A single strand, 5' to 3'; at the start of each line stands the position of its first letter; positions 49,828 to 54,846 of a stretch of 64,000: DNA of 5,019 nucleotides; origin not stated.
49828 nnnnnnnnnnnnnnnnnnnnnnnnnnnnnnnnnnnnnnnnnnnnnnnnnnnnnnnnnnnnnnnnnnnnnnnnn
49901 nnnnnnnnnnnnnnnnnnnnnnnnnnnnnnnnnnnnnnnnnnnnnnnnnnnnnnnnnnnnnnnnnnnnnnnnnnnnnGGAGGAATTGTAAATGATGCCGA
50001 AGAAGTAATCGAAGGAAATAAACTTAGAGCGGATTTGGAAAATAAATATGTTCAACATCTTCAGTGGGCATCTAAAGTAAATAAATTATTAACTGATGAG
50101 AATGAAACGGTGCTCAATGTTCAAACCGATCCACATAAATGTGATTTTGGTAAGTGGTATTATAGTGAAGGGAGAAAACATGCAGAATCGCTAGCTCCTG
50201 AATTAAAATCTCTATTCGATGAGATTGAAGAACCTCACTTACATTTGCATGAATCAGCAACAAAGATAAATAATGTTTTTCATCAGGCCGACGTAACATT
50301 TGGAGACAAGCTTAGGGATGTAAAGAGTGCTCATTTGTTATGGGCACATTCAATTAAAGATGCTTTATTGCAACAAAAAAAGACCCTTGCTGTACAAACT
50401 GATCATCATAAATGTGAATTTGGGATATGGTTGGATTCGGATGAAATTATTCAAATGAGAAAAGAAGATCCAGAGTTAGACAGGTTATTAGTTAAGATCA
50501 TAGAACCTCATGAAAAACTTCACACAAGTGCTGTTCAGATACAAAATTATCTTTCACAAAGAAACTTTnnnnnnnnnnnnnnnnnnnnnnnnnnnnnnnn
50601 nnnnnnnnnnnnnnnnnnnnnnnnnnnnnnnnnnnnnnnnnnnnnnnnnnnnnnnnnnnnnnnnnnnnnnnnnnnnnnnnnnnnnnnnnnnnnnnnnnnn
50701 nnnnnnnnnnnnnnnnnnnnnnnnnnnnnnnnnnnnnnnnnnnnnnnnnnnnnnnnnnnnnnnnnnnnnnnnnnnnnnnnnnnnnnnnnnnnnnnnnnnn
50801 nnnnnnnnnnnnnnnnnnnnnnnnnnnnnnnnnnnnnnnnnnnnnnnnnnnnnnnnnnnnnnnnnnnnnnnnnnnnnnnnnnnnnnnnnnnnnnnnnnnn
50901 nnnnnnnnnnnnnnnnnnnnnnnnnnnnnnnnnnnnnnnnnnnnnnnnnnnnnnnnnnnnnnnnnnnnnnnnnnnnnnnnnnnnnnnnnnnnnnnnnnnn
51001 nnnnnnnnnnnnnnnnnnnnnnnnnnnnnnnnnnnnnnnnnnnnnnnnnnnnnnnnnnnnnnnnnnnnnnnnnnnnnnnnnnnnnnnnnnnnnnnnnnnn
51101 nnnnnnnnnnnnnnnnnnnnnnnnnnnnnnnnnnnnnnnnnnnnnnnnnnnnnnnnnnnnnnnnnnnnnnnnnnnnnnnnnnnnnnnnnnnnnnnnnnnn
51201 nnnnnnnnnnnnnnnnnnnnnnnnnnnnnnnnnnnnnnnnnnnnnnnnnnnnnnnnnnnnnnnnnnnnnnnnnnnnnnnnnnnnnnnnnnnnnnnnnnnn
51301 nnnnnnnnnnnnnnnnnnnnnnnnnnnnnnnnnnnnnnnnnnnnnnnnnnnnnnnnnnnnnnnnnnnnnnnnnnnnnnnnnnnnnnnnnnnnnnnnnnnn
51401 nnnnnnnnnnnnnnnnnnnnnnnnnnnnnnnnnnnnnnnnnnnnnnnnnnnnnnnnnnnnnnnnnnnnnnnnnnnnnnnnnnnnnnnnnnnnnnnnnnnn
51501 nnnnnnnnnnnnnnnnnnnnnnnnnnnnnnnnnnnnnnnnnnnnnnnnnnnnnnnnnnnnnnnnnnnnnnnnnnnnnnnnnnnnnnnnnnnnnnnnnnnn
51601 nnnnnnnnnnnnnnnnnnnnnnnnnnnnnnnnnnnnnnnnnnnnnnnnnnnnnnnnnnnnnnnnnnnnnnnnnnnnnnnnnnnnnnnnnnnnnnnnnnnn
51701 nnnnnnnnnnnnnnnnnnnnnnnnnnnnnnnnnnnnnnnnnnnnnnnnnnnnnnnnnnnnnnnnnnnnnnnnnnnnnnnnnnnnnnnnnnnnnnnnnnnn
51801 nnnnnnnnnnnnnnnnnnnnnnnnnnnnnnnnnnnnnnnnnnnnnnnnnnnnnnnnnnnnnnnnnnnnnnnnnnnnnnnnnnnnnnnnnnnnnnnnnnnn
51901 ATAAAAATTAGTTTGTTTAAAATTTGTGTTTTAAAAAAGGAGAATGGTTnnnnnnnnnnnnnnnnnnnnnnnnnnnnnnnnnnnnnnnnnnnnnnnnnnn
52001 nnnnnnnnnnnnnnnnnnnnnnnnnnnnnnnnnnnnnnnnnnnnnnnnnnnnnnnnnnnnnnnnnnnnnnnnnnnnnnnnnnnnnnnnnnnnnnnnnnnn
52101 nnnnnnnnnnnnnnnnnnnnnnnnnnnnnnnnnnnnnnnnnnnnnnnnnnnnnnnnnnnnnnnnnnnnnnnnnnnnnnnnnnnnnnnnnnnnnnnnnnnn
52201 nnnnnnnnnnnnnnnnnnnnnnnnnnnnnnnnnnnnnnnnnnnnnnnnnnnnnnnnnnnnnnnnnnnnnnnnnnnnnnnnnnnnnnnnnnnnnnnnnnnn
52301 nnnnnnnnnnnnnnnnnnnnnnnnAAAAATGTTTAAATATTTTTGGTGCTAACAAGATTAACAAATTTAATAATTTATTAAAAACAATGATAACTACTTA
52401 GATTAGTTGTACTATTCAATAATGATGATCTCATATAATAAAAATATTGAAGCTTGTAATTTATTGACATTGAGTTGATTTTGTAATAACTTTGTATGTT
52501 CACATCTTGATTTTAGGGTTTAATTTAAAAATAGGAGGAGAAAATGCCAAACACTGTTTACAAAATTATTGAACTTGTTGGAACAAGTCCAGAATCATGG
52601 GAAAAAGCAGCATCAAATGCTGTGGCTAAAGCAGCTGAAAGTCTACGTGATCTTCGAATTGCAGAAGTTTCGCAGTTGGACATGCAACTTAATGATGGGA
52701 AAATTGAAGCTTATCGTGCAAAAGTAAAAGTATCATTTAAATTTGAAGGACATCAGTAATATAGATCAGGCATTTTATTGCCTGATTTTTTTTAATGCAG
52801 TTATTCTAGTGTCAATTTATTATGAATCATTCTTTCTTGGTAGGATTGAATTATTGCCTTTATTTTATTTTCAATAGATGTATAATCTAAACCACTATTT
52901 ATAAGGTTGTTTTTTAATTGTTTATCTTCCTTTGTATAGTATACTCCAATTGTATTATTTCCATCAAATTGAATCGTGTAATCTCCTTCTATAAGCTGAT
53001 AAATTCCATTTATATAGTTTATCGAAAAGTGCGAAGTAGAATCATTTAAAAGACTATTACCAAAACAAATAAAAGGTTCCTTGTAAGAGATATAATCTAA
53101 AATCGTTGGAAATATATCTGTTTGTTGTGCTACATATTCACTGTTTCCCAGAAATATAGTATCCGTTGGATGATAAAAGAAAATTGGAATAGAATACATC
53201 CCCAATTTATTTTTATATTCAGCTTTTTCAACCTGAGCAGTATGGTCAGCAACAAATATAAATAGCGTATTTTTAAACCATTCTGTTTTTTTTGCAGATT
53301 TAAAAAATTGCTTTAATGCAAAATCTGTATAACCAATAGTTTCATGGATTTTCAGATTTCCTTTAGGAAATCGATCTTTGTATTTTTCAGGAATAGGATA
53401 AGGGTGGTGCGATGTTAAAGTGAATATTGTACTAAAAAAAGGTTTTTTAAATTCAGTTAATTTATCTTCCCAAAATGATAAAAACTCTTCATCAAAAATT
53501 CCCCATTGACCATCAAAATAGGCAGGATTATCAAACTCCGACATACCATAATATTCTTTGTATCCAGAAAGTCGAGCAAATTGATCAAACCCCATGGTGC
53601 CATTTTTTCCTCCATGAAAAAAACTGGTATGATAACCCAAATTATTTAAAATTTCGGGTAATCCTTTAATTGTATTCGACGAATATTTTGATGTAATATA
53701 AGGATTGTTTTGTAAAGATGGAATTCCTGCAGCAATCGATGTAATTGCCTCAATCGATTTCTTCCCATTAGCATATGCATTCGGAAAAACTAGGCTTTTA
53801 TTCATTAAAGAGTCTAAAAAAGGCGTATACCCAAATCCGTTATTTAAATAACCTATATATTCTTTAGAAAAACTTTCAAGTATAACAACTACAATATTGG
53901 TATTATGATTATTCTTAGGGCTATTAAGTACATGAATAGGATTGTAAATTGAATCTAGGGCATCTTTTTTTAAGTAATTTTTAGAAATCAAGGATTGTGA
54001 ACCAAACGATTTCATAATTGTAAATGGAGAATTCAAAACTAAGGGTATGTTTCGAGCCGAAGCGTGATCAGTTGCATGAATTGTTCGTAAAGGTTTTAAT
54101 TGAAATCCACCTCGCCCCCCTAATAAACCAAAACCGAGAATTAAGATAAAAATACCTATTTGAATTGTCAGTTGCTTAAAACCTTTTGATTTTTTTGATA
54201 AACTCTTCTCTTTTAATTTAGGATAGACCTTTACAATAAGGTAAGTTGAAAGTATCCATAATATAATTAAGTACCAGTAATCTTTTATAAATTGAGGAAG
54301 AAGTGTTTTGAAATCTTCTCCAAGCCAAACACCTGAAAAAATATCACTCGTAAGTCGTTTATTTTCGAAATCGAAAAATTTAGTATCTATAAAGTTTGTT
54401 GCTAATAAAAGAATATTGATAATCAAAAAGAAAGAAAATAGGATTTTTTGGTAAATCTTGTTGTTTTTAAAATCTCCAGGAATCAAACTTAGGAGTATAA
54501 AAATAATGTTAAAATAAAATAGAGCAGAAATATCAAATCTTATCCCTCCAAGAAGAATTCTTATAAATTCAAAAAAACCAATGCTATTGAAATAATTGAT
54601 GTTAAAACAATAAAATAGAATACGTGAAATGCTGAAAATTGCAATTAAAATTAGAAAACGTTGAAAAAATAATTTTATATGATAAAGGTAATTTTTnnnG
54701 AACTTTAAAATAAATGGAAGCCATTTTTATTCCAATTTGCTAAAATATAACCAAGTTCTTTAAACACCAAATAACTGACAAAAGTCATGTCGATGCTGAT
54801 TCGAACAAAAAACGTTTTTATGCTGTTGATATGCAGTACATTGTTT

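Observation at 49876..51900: Chemoreceptor with two tandem CZB zinc-binding domains located in the periplasmic sensor region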

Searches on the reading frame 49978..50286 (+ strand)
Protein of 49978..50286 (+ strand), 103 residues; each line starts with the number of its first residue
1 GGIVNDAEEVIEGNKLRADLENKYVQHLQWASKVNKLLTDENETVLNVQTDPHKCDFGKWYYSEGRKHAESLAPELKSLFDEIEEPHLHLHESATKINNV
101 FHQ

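Call 48: search_solved_structures(query=A2, max_evalue=10, show_alignments=4)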
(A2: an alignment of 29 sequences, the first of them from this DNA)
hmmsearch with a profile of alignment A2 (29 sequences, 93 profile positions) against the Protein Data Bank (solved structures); distinct sequences matched with E-value up to 10: 2.
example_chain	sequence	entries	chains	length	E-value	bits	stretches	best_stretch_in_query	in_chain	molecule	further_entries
5afr_A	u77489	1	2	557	0.75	13.3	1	47-86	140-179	DYNEIN HEAVY CHAIN, CYTOPLASMIC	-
9y5f_B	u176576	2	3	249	5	10.6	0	54-92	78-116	sc-t-SNARE-5.s.8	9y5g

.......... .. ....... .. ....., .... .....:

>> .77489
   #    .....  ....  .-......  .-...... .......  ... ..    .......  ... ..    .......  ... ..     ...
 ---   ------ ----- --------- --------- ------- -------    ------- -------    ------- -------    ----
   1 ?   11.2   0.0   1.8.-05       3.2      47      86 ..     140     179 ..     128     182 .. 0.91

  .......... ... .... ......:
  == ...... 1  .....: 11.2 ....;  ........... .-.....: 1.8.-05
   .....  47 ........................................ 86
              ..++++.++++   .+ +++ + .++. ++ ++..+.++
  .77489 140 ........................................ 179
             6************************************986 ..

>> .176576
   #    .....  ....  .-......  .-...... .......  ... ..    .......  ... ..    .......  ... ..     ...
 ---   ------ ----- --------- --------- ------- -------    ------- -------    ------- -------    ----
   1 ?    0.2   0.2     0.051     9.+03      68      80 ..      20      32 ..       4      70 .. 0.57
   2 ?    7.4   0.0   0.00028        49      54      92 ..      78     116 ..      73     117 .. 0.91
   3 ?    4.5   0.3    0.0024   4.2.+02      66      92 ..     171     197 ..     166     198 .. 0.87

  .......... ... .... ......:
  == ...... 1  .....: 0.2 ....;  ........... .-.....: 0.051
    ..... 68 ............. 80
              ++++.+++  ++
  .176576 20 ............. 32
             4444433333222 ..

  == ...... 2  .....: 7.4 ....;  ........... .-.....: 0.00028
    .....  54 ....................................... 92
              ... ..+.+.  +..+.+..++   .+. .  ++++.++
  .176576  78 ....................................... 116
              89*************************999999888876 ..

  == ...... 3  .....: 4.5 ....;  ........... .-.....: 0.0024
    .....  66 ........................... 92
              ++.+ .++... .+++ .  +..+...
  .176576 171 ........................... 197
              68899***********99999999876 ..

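Call 63: search_protein_families(library=pfam, proteins=[window:49978-50286:+], max_evalue=1)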
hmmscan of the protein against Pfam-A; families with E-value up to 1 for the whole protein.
seq(103 aa): 3 families
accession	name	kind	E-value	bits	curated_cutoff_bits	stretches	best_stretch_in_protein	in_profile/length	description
PF13682.11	CZB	-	5.1e-17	62.4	29.4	1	27-97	1-63/64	Chemoreceptor zinc-binding domain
PF25460.1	Beta-prop_Aladin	-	0.073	12.6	171.1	1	22-85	153-216/340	Aladin seven-bladed propeller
PF21118.2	DosC_2nd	-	0.11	13.2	31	1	46-79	27-59/110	DosC CZB-like middle domain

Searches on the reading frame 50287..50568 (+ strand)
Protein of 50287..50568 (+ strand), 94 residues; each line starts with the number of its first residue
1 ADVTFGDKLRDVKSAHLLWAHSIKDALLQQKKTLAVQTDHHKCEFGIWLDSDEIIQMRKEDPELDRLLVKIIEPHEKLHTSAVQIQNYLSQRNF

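Call 63: search_protein_families(library=pfam, proteins=[window:50287-50568:+], max_evalue=1)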
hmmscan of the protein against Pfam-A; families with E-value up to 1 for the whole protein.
seq(94 aa): 1 family
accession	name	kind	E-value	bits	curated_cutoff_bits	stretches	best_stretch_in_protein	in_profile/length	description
PF13682.11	CZB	-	5.5e-12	46.3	29.4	1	16-85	1-63/64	Chemoreceptor zinc-binding domain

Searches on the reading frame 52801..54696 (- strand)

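Call 17: search_protein_families(library=pfam, proteins=[window:52801-54696:-], max_evalue=0.00001)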
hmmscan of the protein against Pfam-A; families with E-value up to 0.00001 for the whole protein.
window:52801-54696:- (631 aa): 1 family
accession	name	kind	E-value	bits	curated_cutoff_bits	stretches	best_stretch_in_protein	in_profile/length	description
PF00884.28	Sulfatase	-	5.8e-40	137.9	25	1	267-535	2-298/301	Sulfatase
